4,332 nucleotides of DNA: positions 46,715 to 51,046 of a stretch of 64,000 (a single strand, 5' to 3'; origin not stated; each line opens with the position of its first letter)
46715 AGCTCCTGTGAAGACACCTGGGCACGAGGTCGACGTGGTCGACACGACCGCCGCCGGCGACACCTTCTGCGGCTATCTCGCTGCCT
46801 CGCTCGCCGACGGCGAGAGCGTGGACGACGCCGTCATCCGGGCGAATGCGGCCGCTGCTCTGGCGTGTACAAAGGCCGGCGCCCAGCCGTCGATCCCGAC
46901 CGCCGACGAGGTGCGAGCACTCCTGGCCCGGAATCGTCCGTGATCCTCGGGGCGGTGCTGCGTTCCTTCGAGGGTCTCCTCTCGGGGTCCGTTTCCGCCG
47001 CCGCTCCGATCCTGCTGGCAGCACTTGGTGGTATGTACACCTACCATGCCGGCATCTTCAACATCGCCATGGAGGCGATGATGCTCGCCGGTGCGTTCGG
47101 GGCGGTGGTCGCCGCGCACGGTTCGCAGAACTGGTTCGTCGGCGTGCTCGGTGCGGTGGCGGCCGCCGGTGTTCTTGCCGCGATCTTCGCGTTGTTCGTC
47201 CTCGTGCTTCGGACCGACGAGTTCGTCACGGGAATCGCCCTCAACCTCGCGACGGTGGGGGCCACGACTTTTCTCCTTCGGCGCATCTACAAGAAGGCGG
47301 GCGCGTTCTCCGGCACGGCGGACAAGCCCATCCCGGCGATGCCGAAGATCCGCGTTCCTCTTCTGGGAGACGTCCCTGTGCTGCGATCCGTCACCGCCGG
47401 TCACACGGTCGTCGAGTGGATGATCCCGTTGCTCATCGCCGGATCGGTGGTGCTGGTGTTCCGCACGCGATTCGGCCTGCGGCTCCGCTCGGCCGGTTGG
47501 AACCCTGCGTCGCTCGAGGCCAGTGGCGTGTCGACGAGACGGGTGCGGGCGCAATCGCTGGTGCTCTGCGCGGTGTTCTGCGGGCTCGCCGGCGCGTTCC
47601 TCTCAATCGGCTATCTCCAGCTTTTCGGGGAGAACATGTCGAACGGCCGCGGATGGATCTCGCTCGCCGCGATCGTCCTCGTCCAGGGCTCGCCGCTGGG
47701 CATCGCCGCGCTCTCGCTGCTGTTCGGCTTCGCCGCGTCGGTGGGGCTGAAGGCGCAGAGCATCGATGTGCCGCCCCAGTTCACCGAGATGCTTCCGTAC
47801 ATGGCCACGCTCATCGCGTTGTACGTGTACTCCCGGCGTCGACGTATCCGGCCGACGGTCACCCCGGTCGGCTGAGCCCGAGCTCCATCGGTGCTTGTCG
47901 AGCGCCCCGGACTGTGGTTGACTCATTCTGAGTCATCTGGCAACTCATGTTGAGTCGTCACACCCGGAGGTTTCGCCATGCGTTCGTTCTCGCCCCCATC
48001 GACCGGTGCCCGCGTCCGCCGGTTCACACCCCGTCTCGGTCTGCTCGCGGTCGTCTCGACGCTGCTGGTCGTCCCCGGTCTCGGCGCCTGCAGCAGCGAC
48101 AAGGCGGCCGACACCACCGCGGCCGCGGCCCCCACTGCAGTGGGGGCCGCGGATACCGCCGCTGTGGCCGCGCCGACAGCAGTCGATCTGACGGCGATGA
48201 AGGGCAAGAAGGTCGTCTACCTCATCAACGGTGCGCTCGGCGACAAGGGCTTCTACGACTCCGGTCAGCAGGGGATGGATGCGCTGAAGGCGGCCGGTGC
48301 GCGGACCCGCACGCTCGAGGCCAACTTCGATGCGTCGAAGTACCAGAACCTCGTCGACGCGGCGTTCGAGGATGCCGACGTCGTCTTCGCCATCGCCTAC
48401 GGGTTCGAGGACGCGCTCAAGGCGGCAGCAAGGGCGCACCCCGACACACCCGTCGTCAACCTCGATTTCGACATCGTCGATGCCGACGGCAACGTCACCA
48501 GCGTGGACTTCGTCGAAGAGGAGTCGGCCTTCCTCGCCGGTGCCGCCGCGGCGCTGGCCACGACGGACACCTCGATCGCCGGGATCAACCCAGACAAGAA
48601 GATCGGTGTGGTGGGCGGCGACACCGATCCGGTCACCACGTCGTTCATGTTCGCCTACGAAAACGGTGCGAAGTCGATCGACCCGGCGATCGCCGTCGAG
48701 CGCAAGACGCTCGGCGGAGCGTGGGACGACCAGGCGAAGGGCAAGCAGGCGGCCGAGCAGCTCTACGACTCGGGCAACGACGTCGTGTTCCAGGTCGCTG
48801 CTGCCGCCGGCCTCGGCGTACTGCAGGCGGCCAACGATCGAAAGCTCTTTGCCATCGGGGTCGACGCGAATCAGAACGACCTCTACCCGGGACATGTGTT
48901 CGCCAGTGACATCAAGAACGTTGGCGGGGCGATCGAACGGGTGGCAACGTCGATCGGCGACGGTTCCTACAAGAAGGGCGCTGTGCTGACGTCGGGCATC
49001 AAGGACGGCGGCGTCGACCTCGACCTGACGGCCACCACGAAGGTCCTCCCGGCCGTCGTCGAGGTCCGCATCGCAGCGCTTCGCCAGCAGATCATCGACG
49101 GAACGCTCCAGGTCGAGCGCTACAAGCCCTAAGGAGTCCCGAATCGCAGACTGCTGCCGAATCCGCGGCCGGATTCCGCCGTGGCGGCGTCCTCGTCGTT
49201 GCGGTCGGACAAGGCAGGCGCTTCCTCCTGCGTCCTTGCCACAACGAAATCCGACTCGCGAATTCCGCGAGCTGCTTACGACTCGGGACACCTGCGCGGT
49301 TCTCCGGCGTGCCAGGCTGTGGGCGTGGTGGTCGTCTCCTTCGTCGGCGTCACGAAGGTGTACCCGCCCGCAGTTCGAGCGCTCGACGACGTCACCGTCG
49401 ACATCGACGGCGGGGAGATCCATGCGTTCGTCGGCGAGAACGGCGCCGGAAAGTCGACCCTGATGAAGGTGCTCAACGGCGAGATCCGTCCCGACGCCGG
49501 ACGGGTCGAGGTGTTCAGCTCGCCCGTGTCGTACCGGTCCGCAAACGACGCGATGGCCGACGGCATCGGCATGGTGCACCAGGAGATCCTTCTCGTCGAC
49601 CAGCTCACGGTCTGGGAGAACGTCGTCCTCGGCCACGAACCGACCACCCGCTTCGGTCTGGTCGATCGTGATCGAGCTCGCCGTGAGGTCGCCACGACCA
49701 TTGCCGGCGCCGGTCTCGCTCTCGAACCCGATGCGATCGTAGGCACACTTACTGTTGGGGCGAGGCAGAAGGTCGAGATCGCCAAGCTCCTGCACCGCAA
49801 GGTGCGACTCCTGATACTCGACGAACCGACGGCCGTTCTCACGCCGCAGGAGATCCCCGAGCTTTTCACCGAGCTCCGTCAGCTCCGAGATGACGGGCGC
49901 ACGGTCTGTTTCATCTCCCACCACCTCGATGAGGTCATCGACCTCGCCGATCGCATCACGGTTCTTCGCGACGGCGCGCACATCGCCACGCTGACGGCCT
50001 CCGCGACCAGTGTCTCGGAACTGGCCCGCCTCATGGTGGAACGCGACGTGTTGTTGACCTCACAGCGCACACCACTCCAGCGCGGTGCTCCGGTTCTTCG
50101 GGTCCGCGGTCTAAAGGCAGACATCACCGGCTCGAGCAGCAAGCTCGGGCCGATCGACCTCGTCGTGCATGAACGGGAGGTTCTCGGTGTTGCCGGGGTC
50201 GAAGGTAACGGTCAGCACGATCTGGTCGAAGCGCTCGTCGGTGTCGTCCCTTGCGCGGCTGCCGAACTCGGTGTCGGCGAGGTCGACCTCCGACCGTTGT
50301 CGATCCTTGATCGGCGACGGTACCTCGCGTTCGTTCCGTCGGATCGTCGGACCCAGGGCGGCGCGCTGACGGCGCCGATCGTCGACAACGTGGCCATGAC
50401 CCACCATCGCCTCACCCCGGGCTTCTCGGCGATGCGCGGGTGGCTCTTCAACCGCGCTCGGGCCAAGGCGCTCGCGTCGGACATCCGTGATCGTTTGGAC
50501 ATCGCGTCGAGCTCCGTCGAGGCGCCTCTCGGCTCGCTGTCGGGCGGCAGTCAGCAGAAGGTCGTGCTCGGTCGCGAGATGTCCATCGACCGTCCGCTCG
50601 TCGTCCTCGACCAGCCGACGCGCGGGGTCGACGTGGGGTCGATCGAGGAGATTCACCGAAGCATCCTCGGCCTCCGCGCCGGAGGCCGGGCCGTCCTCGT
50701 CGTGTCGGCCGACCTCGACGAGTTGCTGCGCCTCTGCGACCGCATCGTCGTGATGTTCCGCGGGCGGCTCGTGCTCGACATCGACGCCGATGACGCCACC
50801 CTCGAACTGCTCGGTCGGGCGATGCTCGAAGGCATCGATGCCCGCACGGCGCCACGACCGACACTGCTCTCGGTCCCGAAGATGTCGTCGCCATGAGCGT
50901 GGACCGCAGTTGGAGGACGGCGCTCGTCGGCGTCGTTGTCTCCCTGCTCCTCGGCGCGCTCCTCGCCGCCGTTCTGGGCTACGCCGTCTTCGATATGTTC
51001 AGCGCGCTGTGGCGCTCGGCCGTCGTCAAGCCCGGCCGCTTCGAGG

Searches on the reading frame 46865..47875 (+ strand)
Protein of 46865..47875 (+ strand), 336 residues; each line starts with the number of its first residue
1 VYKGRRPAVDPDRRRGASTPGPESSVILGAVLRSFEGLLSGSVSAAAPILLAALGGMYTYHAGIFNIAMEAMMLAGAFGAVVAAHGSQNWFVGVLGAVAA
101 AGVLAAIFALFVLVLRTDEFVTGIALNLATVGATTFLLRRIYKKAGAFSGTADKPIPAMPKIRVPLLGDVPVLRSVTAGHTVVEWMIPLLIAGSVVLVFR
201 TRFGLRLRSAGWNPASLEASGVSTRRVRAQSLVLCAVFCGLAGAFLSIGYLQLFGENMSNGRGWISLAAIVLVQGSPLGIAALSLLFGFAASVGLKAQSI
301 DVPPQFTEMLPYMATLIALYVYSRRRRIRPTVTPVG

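Call 60: search_protein_families(library=pfam, proteins=[window:46865-47875:+], max_evalue=0.00001)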
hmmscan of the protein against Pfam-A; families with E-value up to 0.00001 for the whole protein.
window:46865-47875:+ (336 aa): 1 family
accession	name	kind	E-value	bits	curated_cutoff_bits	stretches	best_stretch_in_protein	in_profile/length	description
PF02653.21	BPD_transp_2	-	3.1e-29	102.4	26.8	1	41-319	4-269/269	Branched-chain amino acid transport system / permease component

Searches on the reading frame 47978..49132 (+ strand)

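Call 60: search_protein_families(library=pfam, proteins=[window:47978-49132:+], max_evalue=0.00001)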
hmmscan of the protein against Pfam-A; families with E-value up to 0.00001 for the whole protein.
window:47978-49132:+ (384 aa): 1 family
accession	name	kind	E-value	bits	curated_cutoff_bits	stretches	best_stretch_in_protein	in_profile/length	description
PF02608.20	Bmp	-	4e-48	164.4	24.1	1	77-379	2-297/301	ABC transporter substrate-binding protein PnrA-like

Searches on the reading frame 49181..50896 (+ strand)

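Call 61: search_protein_families(library=pfam, proteins=[window:49181-50896:+], max_evalue=0.00001)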
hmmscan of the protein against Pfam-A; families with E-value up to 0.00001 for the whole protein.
window:49181-50896:+ (571 aa): 1 family
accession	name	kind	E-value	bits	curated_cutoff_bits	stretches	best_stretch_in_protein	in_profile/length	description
PF00005.33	ABC_tran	-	9.1e-39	133.6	25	2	68-218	1-137/137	ABC transporter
